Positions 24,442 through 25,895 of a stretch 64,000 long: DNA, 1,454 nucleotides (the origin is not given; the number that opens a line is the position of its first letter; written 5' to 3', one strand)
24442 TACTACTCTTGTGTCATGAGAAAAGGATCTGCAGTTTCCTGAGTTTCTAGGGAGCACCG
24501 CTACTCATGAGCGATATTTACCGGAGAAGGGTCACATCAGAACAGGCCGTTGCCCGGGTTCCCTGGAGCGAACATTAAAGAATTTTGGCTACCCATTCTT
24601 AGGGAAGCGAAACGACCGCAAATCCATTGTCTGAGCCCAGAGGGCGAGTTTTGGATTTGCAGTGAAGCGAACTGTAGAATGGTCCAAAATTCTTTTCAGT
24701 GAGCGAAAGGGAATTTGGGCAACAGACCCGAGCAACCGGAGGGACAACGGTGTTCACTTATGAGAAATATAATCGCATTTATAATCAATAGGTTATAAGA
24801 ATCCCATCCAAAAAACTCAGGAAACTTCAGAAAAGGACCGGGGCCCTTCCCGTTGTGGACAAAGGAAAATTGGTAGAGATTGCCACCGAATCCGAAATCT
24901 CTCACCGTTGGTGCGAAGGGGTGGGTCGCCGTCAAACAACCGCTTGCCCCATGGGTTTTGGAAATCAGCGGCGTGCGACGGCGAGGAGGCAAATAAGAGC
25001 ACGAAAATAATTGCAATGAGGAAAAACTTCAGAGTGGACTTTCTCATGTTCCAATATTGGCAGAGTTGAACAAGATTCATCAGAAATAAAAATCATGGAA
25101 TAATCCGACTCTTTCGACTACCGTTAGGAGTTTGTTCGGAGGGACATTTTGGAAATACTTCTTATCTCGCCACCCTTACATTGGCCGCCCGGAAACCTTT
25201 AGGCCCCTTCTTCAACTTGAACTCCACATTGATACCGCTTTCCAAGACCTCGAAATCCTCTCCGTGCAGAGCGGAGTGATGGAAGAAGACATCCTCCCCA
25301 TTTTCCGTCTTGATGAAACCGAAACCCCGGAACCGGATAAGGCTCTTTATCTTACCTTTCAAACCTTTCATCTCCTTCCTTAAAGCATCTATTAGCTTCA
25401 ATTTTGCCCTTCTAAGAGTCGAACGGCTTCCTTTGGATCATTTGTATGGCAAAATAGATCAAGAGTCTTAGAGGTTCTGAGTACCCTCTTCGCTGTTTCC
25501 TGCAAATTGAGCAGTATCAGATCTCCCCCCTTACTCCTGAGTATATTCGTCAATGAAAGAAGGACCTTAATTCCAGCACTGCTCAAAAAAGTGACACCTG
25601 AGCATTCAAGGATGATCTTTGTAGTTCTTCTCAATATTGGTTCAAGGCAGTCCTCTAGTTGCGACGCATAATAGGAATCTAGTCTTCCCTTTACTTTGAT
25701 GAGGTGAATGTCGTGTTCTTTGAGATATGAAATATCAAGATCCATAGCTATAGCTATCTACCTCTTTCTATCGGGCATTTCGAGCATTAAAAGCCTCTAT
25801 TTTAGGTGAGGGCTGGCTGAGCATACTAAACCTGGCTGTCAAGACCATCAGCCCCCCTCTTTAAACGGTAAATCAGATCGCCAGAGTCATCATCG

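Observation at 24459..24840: MITE-like insertion (imperfect TIRs + target-site duplication) splitting a CBS-pair gene in frame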

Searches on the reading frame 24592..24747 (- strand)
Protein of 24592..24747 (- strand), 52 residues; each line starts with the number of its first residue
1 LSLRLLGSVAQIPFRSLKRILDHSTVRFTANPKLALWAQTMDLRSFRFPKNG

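Call 52: find_homologous_proteins(query=A6, max_evalue=10)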
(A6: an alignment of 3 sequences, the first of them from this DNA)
Query A6 (3 sequences) (52 aa, profile of the alignment): 34 proteins with E <= 10 among 40 candidates.
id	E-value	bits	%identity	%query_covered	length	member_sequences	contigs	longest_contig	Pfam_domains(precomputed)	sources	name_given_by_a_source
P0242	3.4e-14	70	78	98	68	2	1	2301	-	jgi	-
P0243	3.7e-14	70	87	88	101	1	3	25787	-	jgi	jgi:hypothetical protein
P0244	6.6e-14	69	74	87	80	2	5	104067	-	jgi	-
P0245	1.9e-13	68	83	90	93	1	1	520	-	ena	-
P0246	2.8e-13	67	84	87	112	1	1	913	-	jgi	-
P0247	4.0e-13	67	73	100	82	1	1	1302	-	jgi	jgi:hypothetical protein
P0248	5.1e-13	66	74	90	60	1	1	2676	-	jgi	-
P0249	6.1e-13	66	80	88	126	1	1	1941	-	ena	-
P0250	8.4e-13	66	85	88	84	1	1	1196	-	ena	-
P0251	1.2e-12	65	80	88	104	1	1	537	-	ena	-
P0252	1.3e-12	65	69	100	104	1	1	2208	-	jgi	jgi:hypothetical protein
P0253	3.0e-12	64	84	85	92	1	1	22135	-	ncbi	-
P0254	4.2e-12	63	80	85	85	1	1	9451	-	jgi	jgi:hypothetical protein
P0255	7.0e-12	63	70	100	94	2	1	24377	-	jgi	jgi:hypothetical protein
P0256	9.8e-12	62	84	87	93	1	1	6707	-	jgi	jgi:hypothetical protein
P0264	1.1e-10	59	81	90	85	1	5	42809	-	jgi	-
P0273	9.9e-8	49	78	88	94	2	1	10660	-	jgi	jgi:hypothetical protein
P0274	1.5e-7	49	78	71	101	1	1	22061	-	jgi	-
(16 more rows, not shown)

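Call 53: find_encoding_contigs(protein=P0244, flank=3000, max_places=10)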
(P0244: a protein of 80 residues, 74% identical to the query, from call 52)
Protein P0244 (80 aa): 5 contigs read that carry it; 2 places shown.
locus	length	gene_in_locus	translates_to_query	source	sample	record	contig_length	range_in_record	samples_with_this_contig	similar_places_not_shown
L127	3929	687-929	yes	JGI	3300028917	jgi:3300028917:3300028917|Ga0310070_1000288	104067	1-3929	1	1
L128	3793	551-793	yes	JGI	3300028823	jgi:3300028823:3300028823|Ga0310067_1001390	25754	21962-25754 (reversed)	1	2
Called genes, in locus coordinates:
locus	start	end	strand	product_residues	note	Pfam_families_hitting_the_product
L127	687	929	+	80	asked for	-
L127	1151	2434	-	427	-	PF00579:tRNA-synt_1b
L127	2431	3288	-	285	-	PF00149:Metallophos, PF13277:YmdB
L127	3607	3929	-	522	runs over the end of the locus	PF12072:RNase_Y_N, PF00013:KH_1 (weak), PF08668:HDOD (faint), PF01966:HD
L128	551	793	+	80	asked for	-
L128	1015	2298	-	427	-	PF00579:tRNA-synt_1b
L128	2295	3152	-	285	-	PF00149:Metallophos, PF13277:YmdB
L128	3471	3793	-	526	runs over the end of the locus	PF12072:RNase_Y_N, PF00013:KH_1 (weak), PF08668:HDOD (faint), PF01966:HD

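Call 54: find_encoding_contigs(protein=P0243, flank=3000, max_places=10)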
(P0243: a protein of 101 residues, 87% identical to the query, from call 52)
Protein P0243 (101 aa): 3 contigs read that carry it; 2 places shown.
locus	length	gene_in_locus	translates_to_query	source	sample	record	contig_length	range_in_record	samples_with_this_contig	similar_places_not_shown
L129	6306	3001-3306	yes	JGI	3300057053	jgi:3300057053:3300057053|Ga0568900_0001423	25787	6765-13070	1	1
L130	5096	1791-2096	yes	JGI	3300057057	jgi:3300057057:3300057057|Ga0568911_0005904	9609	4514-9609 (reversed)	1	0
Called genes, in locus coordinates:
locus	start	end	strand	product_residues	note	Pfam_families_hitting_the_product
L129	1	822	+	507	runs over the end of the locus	PF00501:AMP-binding, PF13193:AMP-binding_C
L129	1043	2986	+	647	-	PF00724:Oxidored_FMN, PF00070:Pyr_redox (weak), PF00890:FAD_binding_2 (weak), PF03486:HI0933_like (weak), PF07992:Pyr_redox_2, PF12831:FAD_oxidored, PF13450:NAD_binding_8 (weak), PF13738:Pyr_redox_3, +5 more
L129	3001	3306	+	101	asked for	-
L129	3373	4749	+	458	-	PF02629:CoA_binding, PF13380:CoA_binding_2, PF13607:Succ_CoA_lig, PF19045:Ligase_CoA_2 (weak)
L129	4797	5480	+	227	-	PF13549:ATP-grasp_5, PF01071:GARS_A (weak), PF08442:ATP-grasp_2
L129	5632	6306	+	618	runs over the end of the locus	PF01855:POR_N, PF02775:TPP_enzyme_C, PF00037:Fer4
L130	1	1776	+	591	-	?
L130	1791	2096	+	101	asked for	-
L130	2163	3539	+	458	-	PF02629:CoA_binding, PF13380:CoA_binding_2, PF13607:Succ_CoA_lig, PF19045:Ligase_CoA_2 (weak)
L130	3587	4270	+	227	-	PF13549:ATP-grasp_5, PF01071:GARS_A (weak), PF08442:ATP-grasp_2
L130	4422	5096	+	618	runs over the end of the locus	PF01855:POR_N, PF02775:TPP_enzyme_C, PF00037:Fer4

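Call 55: find_encoding_contigs(protein=P0264, flank=3000, max_places=10)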
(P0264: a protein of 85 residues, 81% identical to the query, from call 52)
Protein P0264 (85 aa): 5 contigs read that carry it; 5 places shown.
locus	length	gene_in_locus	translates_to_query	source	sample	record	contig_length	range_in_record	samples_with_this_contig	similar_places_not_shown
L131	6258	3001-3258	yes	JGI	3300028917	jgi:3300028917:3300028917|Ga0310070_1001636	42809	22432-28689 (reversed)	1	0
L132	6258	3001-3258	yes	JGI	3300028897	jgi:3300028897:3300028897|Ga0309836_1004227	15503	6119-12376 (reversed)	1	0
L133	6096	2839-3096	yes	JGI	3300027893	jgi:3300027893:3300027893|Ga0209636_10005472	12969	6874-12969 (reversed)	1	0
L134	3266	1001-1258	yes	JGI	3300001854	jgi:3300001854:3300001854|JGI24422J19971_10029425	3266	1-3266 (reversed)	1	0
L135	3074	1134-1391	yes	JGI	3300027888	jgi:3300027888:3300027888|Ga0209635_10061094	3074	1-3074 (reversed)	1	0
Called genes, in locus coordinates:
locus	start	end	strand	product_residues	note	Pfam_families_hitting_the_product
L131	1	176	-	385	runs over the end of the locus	PF00133:tRNA-synt_1 (faint), PF01406:tRNA-synt_1e, PF09334:tRNA-synt_1g (weak)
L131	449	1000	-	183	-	PF02915:Rubrerythrin (weak)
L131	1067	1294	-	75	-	PF00581:Rhodanese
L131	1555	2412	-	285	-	PF07992:Pyr_redox_2, PF00070:Pyr_redox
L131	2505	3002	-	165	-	PF02915:Rubrerythrin, PF21349:RUBY_RBDX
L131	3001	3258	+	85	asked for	-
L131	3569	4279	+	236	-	PF14014:DUF4230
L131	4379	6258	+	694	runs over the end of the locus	PF02629:CoA_binding (faint), PF13380:CoA_binding_2, PF13607:Succ_CoA_lig, PF13549:ATP-grasp_5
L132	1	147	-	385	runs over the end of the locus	PF00133:tRNA-synt_1 (faint), PF01406:tRNA-synt_1e, PF09334:tRNA-synt_1g (weak)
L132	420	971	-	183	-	PF02915:Rubrerythrin (weak)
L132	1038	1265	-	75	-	PF00581:Rhodanese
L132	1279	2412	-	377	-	PF07992:Pyr_redox_2, PF00070:Pyr_redox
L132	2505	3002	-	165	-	PF02915:Rubrerythrin, PF21349:RUBY_RBDX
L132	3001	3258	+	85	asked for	-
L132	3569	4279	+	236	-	PF14014:DUF4230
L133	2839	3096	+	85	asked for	-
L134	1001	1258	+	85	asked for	-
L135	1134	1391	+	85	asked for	-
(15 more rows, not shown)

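Call 72: find_encoding_contigs(protein=P0250, flank=1500, max_places=3)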
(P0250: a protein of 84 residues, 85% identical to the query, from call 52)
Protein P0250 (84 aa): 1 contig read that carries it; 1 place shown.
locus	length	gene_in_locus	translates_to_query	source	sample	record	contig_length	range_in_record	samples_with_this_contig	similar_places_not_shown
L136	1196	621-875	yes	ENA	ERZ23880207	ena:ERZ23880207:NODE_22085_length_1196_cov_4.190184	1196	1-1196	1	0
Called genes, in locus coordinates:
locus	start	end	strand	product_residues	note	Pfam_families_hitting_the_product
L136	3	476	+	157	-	?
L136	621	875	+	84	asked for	-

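Call 73: find_encoding_contigs(protein=P0274, flank=2500, max_places=3)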
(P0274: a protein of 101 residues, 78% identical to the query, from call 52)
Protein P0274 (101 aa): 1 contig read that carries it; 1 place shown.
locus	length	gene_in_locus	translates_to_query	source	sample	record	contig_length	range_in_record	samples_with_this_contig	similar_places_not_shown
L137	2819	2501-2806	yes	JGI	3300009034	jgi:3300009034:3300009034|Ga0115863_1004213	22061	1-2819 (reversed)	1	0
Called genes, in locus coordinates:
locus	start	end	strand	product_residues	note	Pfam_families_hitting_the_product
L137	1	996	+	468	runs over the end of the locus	PF01970:TctA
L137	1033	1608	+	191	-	PF07331:TctB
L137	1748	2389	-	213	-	PF00596:Aldolase_II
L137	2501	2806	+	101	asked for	-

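Call 74: find_encoding_contigs(protein=P0273, flank=2500, max_places=3)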
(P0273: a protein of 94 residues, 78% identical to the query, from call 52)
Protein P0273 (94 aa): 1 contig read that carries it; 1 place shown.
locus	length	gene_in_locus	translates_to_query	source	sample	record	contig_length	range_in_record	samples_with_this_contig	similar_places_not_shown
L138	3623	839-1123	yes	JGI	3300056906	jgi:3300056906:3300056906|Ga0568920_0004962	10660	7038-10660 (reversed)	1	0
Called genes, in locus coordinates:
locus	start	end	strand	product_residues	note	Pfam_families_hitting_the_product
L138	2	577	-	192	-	?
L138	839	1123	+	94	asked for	-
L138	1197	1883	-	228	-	PF00881:Nitroreductase, PF14512:TM1586_NiRdase (weak)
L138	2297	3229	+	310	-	PF13302:Acetyltransf_3, PF13420:Acetyltransf_4 (faint), PF00583:Acetyltransf_1, PF13673:Acetyltransf_10 (weak), PF13508:Acetyltransf_7, PF00583:Acetyltransf_1, PF13673:Acetyltransf_10, PF13508:Acetyltransf_7, +2 more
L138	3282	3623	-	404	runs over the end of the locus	PF13439:Glyco_transf_4, PF13579:Glyco_trans_4_4, PF20706:GT4-conflict, PF00534:Glycos_transf_1, PF13692:Glyco_trans_1_4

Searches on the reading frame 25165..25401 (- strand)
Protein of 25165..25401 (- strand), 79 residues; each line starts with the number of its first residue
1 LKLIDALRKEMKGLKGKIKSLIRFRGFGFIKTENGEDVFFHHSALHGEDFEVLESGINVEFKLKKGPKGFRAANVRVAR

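Call 14: search_protein_families(library=pfam, proteins=[window:25165-25401:-], max_evalue=0.01)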
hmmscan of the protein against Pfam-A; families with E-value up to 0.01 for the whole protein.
window:25165-25401:- (79 aa): 1 family
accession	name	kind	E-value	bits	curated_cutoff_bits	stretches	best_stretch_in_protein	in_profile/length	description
PF00313.28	CSD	-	7e-18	64.7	27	1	15-77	2-65/66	'Cold-shock' DNA-binding domain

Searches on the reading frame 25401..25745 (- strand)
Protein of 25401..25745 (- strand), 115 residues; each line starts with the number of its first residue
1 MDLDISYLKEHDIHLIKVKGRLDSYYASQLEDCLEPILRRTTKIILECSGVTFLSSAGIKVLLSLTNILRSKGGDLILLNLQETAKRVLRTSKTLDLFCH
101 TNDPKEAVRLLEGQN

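Call 14: search_protein_families(library=pfam, proteins=[window:25401-25745:-], max_evalue=0.01)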
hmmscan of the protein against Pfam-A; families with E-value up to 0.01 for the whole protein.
window:25401-25745:- (115 aa): 2 families
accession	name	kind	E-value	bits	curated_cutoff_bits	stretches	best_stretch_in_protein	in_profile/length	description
PF01740.26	STAS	-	1.8e-16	60.3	22.6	1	10-100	7-98/106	STAS domain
PF13466.11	STAS_2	-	1.5e-08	35.1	29.2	1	16-90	1-75/80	STAS domain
